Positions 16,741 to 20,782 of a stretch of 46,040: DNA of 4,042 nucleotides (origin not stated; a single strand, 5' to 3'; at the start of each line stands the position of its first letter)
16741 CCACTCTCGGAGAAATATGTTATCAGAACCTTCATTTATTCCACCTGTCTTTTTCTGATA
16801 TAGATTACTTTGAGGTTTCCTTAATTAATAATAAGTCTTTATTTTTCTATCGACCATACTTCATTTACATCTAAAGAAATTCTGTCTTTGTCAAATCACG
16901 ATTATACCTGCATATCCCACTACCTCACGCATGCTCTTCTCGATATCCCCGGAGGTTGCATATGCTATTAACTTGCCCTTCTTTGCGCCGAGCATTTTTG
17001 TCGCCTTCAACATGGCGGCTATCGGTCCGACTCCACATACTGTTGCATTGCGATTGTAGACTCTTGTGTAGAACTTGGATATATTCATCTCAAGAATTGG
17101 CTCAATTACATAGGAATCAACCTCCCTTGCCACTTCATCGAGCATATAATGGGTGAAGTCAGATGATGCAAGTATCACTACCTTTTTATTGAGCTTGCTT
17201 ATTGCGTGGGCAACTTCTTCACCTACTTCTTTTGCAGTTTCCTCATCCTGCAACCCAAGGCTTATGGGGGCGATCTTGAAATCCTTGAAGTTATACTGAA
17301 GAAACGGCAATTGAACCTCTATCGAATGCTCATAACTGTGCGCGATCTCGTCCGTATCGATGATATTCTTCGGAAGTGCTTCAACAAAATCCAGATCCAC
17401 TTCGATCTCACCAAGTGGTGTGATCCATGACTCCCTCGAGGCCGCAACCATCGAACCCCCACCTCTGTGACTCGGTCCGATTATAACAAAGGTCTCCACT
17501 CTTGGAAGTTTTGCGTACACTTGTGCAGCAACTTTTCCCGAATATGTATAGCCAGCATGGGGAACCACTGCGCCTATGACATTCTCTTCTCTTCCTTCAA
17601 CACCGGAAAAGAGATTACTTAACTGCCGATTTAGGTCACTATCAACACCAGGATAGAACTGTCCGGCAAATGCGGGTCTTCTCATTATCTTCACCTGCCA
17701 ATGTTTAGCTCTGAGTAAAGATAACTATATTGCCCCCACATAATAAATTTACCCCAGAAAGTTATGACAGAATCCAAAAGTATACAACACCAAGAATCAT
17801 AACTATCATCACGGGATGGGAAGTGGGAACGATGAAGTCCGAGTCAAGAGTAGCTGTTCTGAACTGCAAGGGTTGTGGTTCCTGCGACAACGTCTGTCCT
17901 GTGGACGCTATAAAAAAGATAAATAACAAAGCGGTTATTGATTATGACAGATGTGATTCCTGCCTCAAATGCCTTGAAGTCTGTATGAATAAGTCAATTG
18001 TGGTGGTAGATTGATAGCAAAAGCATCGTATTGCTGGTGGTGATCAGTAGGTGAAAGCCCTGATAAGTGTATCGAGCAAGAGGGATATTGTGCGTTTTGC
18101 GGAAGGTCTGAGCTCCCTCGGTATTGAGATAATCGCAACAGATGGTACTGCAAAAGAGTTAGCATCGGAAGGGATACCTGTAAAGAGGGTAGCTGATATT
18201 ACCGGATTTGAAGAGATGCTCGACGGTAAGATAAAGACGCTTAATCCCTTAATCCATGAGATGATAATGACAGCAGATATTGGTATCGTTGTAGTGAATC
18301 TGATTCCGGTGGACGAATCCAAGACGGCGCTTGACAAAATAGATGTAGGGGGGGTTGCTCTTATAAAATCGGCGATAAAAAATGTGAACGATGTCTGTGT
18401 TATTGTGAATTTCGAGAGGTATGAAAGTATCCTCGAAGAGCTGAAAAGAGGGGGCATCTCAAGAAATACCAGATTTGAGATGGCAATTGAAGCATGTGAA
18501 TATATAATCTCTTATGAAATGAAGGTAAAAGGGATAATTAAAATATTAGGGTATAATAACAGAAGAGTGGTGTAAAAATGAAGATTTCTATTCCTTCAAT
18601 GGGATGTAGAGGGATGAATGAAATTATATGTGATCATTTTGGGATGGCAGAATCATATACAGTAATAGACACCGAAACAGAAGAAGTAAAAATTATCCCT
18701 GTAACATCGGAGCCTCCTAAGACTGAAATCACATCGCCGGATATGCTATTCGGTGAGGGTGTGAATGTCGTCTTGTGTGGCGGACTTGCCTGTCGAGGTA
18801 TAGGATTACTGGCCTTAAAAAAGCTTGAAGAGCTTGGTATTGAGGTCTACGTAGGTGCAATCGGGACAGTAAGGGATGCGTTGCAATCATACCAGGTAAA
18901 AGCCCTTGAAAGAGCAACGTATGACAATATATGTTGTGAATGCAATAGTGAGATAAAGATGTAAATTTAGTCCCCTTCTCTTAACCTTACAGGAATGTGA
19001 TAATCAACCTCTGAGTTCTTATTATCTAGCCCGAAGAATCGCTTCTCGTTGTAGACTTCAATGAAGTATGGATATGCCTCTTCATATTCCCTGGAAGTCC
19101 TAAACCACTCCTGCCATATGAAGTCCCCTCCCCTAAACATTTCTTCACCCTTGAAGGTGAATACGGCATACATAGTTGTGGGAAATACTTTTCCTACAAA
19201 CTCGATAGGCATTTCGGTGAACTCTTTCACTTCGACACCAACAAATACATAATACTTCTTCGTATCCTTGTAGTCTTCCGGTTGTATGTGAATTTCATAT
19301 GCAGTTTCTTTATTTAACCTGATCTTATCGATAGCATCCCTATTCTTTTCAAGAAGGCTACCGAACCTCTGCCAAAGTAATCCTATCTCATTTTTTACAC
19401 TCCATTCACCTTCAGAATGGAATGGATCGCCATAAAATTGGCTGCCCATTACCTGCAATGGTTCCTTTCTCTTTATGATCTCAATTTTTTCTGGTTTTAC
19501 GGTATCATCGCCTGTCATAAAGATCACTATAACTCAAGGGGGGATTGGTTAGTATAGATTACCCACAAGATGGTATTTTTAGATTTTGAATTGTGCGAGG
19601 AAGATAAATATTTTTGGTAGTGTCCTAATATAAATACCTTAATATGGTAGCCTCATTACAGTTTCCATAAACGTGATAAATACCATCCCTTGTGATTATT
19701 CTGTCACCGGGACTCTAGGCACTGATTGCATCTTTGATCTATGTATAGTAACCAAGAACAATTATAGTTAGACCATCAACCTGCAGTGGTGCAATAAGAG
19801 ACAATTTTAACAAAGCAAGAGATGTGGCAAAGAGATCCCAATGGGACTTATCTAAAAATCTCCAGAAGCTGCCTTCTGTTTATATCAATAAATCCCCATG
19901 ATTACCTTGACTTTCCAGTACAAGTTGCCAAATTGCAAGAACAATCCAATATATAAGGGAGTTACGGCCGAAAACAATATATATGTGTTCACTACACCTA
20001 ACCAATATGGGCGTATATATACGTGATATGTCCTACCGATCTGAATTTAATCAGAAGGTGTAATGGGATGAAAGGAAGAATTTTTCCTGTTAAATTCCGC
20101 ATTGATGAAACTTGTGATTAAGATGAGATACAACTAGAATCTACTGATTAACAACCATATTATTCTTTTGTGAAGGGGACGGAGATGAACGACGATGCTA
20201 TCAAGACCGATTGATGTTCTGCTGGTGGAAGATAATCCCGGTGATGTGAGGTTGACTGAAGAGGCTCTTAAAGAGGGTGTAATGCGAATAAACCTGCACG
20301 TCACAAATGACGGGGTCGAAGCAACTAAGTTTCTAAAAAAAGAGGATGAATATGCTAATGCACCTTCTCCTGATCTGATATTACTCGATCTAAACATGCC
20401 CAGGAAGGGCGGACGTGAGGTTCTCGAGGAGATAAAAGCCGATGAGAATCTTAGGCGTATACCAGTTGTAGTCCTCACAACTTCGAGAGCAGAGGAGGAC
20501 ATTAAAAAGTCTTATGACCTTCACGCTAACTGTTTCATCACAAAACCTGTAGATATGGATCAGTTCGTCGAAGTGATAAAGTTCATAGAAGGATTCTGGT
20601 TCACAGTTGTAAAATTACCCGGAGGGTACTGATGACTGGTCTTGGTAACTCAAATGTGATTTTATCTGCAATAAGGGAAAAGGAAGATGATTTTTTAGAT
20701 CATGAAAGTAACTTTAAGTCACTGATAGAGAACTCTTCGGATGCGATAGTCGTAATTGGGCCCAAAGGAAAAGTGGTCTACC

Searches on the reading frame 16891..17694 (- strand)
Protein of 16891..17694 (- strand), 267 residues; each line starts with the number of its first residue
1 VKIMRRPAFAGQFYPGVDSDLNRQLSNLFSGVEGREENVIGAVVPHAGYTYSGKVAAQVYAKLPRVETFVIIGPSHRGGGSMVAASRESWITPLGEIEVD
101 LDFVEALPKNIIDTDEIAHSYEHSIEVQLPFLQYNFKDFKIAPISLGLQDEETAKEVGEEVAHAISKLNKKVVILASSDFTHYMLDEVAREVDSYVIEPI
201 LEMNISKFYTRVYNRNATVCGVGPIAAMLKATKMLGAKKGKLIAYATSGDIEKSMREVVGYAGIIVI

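Call 18: search_protein_families(library=pfam, proteins=[window:16891-17694:-], max_evalue=0.001)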
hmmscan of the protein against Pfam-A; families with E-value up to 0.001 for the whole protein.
window:16891-17694:- (267 aa): 2 families
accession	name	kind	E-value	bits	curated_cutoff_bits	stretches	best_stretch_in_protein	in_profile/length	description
PF01875.22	Memo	-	6.8e-80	268.6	27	1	7-264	2-268/269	Memo-like protein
PF02900.23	LigB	-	9.2e-07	28.6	26.3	1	119-195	115-202/269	Catalytic LigB subunit of aromatic ring-opening dioxygenase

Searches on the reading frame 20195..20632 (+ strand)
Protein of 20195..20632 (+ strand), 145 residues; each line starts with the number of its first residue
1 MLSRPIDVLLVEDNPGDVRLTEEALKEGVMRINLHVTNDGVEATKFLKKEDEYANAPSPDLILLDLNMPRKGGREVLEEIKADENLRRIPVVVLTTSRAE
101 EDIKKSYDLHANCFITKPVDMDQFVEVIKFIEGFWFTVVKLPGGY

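Call 17: search_protein_families(library=pfam, proteins=[window:20195-20632:+], max_evalue=0.001)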
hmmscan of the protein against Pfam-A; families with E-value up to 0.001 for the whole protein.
window:20195-20632:+ (145 aa): 1 family
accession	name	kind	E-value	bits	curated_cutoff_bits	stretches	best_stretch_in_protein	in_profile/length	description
PF00072.30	Response_reg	-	1.4e-20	74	30.2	1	8-128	1-110/111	Response regulator receiver domain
